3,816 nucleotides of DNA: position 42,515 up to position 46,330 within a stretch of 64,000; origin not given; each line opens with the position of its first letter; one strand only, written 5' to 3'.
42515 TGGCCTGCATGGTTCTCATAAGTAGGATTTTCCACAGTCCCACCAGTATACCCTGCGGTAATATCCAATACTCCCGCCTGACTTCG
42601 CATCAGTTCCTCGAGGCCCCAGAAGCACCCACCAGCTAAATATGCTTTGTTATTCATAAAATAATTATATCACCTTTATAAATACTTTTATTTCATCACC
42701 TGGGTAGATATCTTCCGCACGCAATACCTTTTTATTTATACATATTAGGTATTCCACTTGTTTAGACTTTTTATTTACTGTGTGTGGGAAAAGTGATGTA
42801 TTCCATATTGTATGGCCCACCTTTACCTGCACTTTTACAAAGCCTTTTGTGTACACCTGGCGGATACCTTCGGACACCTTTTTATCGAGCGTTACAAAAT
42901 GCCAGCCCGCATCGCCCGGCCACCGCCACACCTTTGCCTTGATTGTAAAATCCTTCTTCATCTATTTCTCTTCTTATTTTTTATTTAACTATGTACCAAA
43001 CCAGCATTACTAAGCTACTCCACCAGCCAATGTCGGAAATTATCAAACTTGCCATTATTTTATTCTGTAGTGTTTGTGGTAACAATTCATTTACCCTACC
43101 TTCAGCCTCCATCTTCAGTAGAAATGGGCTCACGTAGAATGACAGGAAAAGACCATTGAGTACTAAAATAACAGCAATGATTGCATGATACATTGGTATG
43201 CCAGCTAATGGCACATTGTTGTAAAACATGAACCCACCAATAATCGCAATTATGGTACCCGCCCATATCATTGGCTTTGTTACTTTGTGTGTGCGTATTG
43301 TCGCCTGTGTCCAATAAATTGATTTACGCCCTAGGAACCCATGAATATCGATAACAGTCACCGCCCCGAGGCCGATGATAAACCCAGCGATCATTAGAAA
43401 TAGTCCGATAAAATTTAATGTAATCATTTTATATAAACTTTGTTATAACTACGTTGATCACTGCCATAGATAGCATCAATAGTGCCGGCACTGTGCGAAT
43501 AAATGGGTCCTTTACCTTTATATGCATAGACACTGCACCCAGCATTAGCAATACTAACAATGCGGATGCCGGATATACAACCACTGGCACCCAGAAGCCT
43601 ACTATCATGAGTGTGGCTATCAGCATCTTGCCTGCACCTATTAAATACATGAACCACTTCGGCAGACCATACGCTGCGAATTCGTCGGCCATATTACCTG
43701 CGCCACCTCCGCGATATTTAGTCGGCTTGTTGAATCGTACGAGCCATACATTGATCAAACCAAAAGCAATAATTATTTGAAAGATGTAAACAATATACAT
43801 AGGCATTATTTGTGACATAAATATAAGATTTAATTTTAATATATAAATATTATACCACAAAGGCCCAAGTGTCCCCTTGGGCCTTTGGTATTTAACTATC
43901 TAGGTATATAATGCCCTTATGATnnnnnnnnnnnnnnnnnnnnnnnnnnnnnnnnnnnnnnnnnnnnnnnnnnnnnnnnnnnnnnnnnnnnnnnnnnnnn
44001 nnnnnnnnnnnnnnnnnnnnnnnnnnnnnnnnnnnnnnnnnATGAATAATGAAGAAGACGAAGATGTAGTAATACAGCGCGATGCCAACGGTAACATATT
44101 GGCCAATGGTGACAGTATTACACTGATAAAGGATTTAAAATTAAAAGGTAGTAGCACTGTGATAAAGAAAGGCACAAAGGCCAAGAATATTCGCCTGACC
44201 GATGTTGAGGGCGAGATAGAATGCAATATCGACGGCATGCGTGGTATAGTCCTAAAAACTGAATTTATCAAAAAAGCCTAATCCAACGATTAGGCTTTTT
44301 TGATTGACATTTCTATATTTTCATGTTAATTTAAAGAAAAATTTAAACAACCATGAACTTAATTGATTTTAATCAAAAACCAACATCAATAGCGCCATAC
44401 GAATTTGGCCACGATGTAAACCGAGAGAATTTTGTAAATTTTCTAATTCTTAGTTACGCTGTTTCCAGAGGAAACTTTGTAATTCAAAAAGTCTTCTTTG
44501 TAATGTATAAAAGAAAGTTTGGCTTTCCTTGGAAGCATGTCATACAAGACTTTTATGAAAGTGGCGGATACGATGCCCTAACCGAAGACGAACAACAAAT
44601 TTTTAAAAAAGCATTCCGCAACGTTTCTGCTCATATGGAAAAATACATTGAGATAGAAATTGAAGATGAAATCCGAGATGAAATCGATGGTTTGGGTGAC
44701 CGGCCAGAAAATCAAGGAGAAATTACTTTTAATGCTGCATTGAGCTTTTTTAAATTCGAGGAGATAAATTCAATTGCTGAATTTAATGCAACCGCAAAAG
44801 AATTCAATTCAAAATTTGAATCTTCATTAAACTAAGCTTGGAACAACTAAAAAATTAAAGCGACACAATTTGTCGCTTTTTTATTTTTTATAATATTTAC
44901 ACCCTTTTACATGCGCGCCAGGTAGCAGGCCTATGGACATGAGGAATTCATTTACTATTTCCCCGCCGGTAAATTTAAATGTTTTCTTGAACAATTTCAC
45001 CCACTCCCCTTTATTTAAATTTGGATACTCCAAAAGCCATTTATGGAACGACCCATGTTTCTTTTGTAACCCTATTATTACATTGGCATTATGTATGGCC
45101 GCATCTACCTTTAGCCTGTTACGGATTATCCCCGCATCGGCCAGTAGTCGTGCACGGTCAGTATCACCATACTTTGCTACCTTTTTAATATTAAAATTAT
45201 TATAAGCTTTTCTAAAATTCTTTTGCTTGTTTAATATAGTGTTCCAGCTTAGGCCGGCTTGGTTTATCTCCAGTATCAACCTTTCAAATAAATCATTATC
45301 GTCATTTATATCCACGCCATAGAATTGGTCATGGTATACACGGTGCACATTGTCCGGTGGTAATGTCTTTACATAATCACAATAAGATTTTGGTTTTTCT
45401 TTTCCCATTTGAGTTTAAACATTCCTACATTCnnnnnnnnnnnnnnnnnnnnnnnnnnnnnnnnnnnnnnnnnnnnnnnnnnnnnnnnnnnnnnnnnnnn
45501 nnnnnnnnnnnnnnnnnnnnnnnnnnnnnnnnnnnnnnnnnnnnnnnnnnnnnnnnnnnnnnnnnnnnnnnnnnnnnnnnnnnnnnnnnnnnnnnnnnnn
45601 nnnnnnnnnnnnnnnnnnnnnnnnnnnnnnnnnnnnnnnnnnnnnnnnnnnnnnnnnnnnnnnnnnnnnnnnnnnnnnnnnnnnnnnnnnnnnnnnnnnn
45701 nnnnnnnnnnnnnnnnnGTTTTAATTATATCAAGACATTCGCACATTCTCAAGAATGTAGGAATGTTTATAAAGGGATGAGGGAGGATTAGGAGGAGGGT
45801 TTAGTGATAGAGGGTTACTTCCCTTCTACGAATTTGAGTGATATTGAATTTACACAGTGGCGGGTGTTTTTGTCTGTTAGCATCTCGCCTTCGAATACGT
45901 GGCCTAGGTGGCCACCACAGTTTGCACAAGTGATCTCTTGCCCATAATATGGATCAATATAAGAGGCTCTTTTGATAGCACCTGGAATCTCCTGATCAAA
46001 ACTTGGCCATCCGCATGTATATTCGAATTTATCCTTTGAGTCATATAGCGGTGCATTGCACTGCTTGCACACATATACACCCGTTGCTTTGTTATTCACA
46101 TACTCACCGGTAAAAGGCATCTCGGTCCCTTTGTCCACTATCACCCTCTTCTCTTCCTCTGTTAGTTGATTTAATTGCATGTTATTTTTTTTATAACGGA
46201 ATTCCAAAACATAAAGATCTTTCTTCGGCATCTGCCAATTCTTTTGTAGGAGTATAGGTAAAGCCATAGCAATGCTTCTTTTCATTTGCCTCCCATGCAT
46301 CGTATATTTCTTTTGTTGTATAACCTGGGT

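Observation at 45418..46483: Three near-identical 34-38 bp perfect palindromes surround an ArsR-family regulator, tag and msrB: a compact autoregulated repair regulon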

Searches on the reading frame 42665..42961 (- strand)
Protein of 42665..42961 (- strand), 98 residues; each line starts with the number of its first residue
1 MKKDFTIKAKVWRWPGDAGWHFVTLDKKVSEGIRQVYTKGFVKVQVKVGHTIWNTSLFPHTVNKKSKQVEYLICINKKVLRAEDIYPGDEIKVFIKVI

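Call 65: search_protein_families(library=pfam, proteins=[window:42665-42961:-], max_evalue=0.001)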
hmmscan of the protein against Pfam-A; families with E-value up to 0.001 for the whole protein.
window:42665-42961:- (98 aa): 1 family
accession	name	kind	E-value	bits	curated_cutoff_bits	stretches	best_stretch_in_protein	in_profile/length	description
PF08922.17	DUF1905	-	5.1e-19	68.6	24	1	8-93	2-79/81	Domain of unknown function (DUF1905)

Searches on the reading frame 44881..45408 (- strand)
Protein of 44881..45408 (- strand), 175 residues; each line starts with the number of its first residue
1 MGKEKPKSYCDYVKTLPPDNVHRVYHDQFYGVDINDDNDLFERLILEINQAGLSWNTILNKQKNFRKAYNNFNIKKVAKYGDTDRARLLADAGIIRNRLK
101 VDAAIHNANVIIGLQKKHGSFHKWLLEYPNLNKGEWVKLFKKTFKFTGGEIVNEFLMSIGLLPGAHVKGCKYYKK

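Call 4: search_protein_families(library=pfam, proteins=[window:44881-45408:-], max_evalue=0.01)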
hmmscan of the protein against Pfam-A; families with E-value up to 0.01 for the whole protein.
window:44881-45408:- (175 aa): 1 family
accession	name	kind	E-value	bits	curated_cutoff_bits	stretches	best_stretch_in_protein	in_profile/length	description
PF03352.18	Adenine_glyco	-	1.1e-40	139.8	25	1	19-130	5-116/177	Methyladenine glycosylase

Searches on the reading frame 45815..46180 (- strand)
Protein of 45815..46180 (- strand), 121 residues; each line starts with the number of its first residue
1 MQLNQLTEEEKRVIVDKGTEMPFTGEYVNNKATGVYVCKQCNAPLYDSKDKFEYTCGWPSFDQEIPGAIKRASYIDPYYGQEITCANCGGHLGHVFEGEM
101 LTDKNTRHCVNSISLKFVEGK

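Call 4: search_protein_families(library=pfam, proteins=[window:45815-46180:-], max_evalue=0.01)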
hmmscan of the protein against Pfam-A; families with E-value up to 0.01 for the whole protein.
window:45815-46180:- (121 aa): 2 families
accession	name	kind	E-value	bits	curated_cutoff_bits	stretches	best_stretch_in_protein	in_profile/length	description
PF01641.26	SelR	-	1.2e-40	138.5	24.9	1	6-118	1-115/116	SelR domain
PF03226.21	Yippee-Mis18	-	0.0015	19.1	26.6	0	81-98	57-74/108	Yippee zinc-binding/DNA-binding /Mis18, centromere assembly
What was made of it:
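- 45815..46180 (-): msrB (SelR domain). call 4 (E = 1.2e-40)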
